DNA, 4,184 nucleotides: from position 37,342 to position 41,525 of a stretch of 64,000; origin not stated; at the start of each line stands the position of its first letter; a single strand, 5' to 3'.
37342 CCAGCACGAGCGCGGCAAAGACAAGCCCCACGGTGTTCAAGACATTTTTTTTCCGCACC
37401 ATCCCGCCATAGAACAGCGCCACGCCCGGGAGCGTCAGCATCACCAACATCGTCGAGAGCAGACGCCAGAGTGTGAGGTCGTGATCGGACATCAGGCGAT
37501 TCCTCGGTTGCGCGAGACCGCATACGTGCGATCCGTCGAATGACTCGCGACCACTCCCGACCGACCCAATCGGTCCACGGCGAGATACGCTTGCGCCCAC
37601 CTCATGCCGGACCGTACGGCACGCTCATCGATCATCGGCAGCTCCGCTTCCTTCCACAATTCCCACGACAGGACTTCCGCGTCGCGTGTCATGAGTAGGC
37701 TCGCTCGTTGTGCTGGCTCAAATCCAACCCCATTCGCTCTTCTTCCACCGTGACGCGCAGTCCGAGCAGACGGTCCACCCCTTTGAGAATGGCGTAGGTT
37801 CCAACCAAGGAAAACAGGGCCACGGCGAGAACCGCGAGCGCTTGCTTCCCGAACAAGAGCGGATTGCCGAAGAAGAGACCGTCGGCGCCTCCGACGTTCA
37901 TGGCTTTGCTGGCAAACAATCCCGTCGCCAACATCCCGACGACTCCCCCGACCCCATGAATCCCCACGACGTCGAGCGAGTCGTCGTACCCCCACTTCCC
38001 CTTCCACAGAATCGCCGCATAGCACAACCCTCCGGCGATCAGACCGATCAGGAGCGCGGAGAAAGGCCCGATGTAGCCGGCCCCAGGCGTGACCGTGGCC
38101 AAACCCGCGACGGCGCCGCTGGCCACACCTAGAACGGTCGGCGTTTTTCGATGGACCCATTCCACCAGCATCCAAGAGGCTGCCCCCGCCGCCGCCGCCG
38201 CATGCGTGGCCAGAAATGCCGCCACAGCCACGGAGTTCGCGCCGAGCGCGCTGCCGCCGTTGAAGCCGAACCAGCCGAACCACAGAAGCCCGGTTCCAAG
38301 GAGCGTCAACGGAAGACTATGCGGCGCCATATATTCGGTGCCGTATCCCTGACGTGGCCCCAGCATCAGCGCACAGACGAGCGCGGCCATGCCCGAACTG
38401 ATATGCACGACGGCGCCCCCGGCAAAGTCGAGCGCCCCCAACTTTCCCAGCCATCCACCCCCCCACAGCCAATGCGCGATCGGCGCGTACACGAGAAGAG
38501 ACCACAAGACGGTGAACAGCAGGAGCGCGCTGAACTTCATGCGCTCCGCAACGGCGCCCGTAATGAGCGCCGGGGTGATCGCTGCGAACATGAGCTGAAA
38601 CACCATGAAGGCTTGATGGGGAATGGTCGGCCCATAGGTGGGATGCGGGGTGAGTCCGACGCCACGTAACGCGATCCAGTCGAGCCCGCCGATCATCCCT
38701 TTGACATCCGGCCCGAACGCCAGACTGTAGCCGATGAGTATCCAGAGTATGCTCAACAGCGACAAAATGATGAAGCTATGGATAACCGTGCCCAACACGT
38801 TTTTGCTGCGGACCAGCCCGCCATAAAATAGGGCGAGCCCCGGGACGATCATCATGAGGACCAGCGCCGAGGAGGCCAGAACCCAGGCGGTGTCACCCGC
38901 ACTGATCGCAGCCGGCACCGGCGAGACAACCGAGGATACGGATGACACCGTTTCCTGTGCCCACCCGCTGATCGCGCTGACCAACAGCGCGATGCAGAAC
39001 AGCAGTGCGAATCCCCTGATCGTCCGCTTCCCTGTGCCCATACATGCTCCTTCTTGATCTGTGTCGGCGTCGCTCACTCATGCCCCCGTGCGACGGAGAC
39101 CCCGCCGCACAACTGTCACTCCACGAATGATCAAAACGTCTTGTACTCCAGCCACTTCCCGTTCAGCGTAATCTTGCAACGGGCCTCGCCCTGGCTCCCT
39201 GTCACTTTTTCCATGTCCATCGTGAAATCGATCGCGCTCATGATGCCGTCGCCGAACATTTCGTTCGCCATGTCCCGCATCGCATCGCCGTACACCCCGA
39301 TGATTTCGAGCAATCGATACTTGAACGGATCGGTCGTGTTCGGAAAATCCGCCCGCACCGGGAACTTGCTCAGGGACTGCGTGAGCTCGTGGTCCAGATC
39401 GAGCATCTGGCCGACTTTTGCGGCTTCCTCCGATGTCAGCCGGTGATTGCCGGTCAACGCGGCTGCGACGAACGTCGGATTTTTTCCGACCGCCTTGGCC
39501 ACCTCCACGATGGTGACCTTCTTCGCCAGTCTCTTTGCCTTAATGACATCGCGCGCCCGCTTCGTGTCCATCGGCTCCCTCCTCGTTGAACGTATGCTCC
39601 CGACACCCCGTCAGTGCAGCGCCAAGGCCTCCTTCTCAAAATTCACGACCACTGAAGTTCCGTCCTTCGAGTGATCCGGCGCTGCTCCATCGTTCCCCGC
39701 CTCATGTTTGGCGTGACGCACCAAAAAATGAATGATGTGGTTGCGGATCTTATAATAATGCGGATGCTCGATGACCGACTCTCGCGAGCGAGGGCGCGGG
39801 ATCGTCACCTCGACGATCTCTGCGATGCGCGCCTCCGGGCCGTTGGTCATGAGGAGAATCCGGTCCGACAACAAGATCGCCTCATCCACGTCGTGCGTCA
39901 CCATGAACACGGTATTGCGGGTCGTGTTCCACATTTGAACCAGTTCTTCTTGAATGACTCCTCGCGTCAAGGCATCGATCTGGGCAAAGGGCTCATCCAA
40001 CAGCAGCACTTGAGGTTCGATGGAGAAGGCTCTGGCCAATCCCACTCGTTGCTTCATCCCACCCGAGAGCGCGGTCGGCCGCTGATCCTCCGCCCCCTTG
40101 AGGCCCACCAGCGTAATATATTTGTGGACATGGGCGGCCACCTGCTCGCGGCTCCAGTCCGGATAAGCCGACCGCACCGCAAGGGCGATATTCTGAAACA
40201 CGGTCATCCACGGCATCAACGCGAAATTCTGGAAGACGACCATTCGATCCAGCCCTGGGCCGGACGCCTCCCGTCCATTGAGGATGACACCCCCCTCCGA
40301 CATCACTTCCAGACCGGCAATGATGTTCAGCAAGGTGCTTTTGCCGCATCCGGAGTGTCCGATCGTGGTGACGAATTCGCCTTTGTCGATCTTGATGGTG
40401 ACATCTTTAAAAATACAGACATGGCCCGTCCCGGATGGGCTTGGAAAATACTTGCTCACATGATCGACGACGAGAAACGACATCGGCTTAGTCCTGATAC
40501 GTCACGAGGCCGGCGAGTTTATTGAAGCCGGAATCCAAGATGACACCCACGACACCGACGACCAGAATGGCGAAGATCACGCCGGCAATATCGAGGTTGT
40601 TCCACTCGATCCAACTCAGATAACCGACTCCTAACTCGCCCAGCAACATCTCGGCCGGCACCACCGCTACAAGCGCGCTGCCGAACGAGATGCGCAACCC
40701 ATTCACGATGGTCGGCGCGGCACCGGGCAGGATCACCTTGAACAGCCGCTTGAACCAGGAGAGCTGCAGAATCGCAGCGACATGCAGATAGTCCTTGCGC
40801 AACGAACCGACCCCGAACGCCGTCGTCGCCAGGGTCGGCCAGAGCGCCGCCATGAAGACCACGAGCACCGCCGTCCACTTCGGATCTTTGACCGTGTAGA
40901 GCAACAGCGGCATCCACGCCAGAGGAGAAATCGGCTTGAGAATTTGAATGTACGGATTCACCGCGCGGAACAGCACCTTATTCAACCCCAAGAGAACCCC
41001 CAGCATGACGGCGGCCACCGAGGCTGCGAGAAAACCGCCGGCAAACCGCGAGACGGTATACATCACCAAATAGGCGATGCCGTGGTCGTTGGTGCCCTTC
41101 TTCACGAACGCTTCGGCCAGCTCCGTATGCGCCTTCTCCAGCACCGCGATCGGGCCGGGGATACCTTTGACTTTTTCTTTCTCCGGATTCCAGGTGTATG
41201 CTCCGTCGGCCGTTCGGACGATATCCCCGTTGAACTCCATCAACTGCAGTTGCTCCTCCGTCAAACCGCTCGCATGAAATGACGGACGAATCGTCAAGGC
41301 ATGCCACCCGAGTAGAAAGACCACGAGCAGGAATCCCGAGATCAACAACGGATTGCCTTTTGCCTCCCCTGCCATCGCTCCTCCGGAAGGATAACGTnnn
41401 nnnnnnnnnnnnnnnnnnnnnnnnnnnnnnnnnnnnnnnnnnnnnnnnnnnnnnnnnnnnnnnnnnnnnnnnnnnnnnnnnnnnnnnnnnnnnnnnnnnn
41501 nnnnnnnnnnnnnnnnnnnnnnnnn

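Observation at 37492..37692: Small conserved protein translationally wedged between two amt genes, with a paralog after the octaheme cytochrome gene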

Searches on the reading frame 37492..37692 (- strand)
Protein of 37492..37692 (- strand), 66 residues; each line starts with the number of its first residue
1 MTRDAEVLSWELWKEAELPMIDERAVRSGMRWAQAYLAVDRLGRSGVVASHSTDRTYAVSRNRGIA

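Call 7: search_protein_families(library=pfam, proteins=[window:37492-37692:-], max_evalue=0.01)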
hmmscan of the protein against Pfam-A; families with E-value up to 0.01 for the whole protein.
window:37492-37692:- (66 aa): 0 families

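Call 12: find_homologous_proteins(query=window:37495-37692:-, max_evalue=0.01)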
Query window:37495-37692:- (66 aa): 1 proteins with E <= 0.01 among 1 candidates.
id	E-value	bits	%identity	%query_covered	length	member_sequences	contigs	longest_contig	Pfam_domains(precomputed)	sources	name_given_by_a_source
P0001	9.4e-36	137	100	100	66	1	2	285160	-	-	-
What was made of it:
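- Tried and rejected: Single-sequence searches with sORF-A: the word-indexed search found only the protein itself (call 12).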

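Call 48: search_protein_representatives(protein=window:37495-37692:-)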
Query: 66 residues. Proteins with E-value up to 0.001 (for the whole library): 2; up to 1e-10: 1; up to 1e-30: 1. The best 2 are listed.
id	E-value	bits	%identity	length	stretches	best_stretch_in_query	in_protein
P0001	3.0e-36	137.3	100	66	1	1-66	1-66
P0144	6.3e-04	35.6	29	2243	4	8-64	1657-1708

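Call 51: predict_structure(alignment_id=A5)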
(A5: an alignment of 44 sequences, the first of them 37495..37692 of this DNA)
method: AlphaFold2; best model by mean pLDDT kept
length: 66 residues; sequences in the alignment: 44
mean_pLDDT: 73.4   pTM: 0.57
mean pLDDT of the five models: 73.4, 71.5, 70.7, 70.3, 65.6
residues with pLDDT >= 90: 0; 70-90: 46; 50-70: 18; < 50: 2
segments of 3 or more residues with pLDDT < 50: none
pLDDT, mean of each block of 10 residues (from residue 1): 68 67 75 82 81 75 61
secondary structure, 60 per line:
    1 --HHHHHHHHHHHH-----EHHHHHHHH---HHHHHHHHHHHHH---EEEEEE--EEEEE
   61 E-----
elements in order: H3-14 H21-28 H32-44 E48-53 E56-61
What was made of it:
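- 37492..37692 (-): sORF-A: 66-aa divergent member of the Nitrospira mini winged-helix family, translationally coupled to amt2 upstream and amt1 downstream. AF2 winged helix, pLDDT 73.4 (call 51).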

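Call 69: search_protein_families(library=ncbifam, proteins=[window:37495-37692:-], max_evalue=0.1)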
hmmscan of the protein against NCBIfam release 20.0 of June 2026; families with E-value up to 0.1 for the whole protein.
window:37495-37692:- (66 aa): 0 families

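Call 70: search_protein_families(library=pfam, proteins=[P0144], max_evalue=0.001)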
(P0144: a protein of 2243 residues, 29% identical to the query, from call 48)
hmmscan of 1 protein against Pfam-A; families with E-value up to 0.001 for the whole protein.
P0144 (2243 aa): 3 families
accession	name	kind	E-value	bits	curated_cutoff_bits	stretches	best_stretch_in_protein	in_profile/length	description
PF18676.6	MBG_2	-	8.3e-175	568.2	25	9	1557-1631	1-72/72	MBG domain (YGX type)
PF22732.2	MSL3_chromo-like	-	4e-07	30.4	28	0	1809-1831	36-58/78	MSL3 chromodomain-like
PF18962.6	Por_Secre_tail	-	2.8e-06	28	27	1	2175-2236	2-65/75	Secretion system C-terminal sorting domain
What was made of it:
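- Tried and rejected: Exhaustive phmmer against 1.8 billion representatives found itself plus one spurious hit, P0144, a 2243-aa MBG-repeat secreted protein (calls 48, 70).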

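Call 76: find_encoding_contigs(protein=P0001, flank=3000, max_places=4)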
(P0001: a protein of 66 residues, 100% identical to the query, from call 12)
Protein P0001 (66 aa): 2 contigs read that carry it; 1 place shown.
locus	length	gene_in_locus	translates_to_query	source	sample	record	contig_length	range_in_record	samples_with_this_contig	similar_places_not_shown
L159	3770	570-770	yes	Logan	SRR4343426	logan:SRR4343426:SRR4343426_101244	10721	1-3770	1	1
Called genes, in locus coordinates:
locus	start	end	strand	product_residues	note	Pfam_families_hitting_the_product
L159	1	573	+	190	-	?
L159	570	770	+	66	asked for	-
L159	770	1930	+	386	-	PF00909:Ammonium_transp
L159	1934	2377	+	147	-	PF00355:Rieske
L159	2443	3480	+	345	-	PF00033:Cytochrome_B, PF13631:Cytochrom_B_N_2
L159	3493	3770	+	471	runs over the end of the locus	PF09699:Paired_CXXCH_1 (faint), PF13435:Cytochrome_C554 (faint), PF14522:Cytochrome_C7 (faint), PF14537:Cytochrom_c3_2 (faint), PF13447:Multi-haem_cyto, PF22113:Mtrc-MtrF_II-IV_dom (weak)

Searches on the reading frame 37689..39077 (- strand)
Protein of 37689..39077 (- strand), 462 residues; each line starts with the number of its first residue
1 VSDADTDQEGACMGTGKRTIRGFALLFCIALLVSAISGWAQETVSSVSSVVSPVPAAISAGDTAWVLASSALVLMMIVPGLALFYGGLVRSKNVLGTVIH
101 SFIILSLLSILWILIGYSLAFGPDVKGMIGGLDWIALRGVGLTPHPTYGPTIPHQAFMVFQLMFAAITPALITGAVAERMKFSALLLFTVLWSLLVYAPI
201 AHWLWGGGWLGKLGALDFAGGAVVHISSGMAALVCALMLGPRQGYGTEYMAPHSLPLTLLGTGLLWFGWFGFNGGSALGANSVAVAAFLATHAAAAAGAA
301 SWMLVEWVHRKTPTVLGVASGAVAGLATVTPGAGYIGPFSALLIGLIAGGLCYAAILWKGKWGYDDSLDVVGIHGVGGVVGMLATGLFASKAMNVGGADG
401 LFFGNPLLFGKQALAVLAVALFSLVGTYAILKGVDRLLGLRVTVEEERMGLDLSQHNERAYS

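Call 7: search_protein_families(library=pfam, proteins=[window:37689-39077:-], max_evalue=0.01)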
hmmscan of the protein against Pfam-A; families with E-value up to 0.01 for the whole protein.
window:37689-39077:- (462 aa): 1 family
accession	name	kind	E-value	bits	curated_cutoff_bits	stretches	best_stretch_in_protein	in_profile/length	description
PF00909.26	Ammonium_transp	-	2.2e-124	415.6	23.2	1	64-461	1-399/399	Ammonium Transporter Family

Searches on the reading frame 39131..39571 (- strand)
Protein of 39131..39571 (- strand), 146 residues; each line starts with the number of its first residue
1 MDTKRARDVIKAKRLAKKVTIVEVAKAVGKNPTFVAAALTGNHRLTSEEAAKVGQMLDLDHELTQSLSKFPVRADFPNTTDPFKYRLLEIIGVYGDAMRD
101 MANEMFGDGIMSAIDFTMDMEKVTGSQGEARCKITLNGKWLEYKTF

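Call 7: search_protein_families(library=pfam, proteins=[window:39131-39571:-], max_evalue=0.01)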
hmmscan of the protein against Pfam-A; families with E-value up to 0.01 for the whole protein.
window:39131-39571:- (146 aa): 3 families
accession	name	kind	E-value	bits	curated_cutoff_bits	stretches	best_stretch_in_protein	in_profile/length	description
PF02560.19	Cyanate_lyase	-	3.2e-31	107.4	25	1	79-144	4-68/69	Cyanate lyase C-terminal domain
PF21291.3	CYNS_N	-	8.4e-11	42.1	27.1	1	8-71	7-69/69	Cyanate hydratase, N-terminal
PF01381.28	HTH_3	-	0.0012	19.2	23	1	10-60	1-51/55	Helix-turn-helix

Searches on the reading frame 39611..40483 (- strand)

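Call 7: search_protein_families(library=pfam, proteins=[window:39611-40483:-], max_evalue=0.01)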
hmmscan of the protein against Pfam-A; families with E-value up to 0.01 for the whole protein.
window:39611-40483:- (290 aa): 4 families
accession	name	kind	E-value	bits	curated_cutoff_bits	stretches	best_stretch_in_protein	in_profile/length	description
PF00005.33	ABC_tran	-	5.4e-30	105.2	25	1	26-167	2-137/137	ABC transporter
PF13304.12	AAA_21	-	0.00051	20.6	27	0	125-198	224-299/304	AAA domain, putative AbiEii toxin, Type IV TA system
PF03193.22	RsgA_GTPase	-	0.0013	19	30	1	34-62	106-133/174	RsgA GTPase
PF13555.12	AAA_29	-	0.0049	17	27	0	25-53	12-40/61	P-loop containing region of AAA domain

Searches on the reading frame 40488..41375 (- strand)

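Call 7: search_protein_families(library=pfam, proteins=[window:40488-41375:-], max_evalue=0.01)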
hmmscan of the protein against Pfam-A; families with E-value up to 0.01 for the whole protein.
window:40488-41375:- (295 aa): 1 family
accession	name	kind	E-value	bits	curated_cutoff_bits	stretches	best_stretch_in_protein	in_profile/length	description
PF00528.27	BPD_transp_1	-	1.1e-21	77.8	26.4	1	122-282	1-173/184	Binding-protein-dependent transport system inner membrane component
